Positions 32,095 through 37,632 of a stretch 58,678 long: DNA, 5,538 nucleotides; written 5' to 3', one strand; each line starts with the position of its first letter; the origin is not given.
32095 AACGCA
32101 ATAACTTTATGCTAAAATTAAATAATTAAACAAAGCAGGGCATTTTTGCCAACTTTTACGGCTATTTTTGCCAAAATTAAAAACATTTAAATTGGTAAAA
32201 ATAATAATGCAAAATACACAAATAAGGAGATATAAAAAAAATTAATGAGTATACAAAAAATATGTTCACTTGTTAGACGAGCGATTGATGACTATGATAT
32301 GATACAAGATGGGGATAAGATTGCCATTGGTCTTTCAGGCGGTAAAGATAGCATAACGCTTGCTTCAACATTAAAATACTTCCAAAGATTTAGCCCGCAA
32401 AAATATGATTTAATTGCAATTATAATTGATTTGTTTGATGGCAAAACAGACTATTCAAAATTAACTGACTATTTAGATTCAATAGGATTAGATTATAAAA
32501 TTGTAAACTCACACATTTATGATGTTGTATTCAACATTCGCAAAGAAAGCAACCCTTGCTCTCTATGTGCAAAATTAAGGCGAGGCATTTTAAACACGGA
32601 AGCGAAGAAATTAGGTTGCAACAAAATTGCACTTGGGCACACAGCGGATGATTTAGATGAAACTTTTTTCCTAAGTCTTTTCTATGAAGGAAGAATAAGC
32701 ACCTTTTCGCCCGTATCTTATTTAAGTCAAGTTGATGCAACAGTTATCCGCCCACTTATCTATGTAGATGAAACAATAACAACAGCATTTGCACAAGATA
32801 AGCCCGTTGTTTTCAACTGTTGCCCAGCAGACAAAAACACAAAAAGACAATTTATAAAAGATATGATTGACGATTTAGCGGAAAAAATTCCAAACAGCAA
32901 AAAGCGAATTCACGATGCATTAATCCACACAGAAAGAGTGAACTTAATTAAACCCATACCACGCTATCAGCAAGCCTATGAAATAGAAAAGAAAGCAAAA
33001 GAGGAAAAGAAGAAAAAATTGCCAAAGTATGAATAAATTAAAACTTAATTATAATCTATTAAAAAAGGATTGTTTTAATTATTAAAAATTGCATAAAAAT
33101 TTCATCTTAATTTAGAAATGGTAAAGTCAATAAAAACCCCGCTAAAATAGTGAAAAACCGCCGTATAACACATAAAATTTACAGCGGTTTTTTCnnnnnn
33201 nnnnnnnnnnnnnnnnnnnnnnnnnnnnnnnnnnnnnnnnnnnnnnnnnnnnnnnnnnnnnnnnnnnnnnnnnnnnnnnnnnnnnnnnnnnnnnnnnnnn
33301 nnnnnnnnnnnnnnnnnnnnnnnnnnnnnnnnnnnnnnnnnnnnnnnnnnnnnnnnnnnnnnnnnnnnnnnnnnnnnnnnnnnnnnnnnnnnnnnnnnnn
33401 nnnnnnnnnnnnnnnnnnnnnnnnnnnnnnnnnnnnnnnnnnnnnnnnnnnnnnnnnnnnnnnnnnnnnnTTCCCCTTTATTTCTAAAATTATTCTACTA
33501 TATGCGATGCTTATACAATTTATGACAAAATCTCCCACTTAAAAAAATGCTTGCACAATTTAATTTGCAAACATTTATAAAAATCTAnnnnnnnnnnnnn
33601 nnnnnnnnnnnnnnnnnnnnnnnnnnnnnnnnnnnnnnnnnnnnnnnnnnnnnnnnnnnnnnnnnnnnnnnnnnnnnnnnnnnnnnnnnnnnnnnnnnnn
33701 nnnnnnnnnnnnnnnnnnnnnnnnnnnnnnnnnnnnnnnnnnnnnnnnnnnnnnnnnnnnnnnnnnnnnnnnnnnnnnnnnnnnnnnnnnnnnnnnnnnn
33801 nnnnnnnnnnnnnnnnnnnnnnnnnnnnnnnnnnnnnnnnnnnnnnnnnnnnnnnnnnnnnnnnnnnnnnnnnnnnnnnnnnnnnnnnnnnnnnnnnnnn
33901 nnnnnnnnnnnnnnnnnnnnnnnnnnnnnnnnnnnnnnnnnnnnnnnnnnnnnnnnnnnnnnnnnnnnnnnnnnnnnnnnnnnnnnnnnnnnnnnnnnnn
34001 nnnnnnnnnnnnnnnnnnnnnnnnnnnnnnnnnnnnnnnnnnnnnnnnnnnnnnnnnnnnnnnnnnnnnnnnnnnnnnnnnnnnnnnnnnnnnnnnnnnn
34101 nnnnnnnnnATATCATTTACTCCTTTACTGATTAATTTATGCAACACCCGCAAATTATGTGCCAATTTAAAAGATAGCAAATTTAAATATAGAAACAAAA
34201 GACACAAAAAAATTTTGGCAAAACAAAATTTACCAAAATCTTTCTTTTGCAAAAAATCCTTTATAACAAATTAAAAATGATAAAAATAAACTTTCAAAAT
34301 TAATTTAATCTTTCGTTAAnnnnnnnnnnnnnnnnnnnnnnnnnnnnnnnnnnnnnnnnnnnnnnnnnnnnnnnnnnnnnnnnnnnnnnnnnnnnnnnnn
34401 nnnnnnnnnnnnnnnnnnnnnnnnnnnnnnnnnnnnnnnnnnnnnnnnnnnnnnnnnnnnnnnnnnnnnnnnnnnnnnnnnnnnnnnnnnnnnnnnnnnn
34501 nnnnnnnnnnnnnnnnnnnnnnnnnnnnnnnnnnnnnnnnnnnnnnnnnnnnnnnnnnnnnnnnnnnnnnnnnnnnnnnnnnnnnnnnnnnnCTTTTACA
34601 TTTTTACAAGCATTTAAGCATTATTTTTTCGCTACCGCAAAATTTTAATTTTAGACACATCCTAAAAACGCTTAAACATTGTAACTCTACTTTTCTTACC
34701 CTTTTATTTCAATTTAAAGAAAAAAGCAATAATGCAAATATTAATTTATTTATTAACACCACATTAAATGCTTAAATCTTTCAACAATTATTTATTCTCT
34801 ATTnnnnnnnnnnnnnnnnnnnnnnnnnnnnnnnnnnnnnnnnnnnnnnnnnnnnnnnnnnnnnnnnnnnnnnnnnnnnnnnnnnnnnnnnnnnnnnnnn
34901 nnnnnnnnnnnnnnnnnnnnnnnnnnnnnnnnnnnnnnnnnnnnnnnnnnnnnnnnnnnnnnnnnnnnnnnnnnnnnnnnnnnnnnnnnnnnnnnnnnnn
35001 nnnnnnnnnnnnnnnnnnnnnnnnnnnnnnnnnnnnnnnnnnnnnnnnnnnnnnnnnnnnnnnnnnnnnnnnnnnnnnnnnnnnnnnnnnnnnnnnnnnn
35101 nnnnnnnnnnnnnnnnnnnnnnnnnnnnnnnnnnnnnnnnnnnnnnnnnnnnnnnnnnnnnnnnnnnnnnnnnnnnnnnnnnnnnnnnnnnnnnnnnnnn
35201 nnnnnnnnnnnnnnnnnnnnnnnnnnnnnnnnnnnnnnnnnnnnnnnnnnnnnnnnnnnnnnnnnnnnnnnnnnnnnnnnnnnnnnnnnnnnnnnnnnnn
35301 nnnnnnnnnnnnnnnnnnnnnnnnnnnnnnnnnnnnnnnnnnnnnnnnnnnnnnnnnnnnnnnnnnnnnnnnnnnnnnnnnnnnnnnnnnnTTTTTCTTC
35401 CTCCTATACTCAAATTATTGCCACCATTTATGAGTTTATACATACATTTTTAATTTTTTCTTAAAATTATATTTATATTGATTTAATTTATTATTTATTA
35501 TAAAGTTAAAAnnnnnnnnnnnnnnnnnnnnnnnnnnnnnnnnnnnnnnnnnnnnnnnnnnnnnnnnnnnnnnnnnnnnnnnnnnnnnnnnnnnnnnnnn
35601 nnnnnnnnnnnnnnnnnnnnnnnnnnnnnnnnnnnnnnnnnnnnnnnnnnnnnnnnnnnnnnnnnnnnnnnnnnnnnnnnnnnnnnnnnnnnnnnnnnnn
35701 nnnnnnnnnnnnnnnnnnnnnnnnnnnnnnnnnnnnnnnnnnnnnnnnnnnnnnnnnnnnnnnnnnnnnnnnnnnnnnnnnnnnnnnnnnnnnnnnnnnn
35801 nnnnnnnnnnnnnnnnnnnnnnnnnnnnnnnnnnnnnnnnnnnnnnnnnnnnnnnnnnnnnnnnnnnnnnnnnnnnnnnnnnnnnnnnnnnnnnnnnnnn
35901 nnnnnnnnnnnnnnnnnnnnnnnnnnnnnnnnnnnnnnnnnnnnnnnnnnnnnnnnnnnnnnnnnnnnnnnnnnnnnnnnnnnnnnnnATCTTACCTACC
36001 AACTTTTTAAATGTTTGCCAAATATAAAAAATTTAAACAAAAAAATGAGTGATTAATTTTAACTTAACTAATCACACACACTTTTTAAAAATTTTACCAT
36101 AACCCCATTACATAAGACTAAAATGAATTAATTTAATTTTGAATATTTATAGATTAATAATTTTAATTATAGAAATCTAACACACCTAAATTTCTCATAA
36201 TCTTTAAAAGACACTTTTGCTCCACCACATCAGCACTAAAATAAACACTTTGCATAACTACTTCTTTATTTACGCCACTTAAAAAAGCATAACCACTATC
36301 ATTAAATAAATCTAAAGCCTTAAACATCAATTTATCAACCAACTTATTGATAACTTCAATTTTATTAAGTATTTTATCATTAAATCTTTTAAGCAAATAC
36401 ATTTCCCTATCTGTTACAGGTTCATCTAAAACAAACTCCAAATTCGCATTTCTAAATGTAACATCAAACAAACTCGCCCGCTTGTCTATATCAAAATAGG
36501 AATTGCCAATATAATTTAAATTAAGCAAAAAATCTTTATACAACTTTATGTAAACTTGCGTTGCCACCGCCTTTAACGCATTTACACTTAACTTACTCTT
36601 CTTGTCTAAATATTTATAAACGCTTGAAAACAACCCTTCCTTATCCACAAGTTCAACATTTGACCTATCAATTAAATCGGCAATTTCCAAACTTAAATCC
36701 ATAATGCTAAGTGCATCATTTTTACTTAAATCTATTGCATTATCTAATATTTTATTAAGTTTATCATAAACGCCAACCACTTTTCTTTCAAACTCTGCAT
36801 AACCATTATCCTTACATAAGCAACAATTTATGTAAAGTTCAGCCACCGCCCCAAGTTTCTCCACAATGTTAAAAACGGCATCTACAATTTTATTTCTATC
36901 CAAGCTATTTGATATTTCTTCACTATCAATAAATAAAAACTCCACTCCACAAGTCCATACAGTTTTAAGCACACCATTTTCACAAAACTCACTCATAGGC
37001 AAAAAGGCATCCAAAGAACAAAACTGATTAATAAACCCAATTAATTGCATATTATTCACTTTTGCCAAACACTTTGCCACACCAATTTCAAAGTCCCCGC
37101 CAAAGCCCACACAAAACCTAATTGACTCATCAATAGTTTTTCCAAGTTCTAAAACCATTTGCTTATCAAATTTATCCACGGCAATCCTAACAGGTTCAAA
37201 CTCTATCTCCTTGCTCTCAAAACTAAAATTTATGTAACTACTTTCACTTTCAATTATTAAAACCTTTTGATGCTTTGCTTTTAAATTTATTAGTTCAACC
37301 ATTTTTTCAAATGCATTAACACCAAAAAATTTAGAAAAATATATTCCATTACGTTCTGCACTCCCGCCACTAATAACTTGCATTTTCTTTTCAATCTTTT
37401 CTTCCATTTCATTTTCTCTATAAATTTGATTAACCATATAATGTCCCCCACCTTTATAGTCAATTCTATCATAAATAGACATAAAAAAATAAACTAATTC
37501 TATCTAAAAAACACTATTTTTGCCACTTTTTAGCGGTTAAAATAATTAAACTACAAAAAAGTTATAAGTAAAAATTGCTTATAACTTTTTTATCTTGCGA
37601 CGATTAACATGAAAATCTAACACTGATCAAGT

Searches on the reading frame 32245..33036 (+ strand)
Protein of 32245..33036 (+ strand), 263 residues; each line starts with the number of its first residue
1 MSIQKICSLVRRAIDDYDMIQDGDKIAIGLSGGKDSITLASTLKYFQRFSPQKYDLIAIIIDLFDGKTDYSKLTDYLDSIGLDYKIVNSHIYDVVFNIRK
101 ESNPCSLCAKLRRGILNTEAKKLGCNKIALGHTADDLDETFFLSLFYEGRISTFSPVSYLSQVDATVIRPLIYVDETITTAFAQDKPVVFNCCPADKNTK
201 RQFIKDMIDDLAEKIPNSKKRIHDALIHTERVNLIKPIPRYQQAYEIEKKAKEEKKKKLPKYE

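Call 20: search_protein_families(library=ncbifam, proteins=[window:32245-33036:+], max_evalue=0.01)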
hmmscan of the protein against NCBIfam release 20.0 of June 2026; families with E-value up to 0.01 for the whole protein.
window:32245-33036:+ (263 aa): 8 families
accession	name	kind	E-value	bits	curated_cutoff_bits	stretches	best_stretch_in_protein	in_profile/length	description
NF007972.0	PRK10696.1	equivalog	2.2e-62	211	272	1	4-237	22-259/295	tRNA 2-thiocytidine(32) synthetase TtcA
TIGR02432.1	lysidine_TilS_N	equivalog_domain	5.7e-16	59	93.6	1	25-186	1-163/189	tRNA lysidine(34) synthetase TilS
NF049949.1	tRNAsynTtuAPyrococ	equivalog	1e-14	54.4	450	1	9-223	33-250/292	tRNA-5-methyluridine(54) 2-sulfurtransferase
NF047749.1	tRNAThiolNcsA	equivalog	7.7e-13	48.2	500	1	21-222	51-271/322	tRNA 2-thiolation protein NcsA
TIGR00268.2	TIGR00268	equivalog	8.5e-05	21.9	150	1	19-139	9-126/259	ATP-dependent sacrificial sulfur transferase LarE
NF001138.1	PRK00143.1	equivalog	0.0014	17.6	284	0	25-135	1-124/345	tRNA 2-thiouridine(34) synthase MnmA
TIGR00269.1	TIGR00269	hypoth_equivalog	0.0036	17.6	62.75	1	168-228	4-66/104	TIGR00269 family protein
NF011258.0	PRK14664.1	equivalog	0.0045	16.1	680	1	24-134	6-118/362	tRNA 2-thiouridine(34) synthase MnmA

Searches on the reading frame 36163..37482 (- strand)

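Call 22: search_protein_families(library=pfam, proteins=[window:36163-37482:-], max_evalue=0.1)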
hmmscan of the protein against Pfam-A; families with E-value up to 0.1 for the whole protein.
window:36163-37482:- (439 aa): 1 family
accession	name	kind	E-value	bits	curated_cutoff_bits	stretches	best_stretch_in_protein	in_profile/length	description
PF04870.21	Moulting_cycle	-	0.034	14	22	1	372-432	264-320/344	Moulting cycle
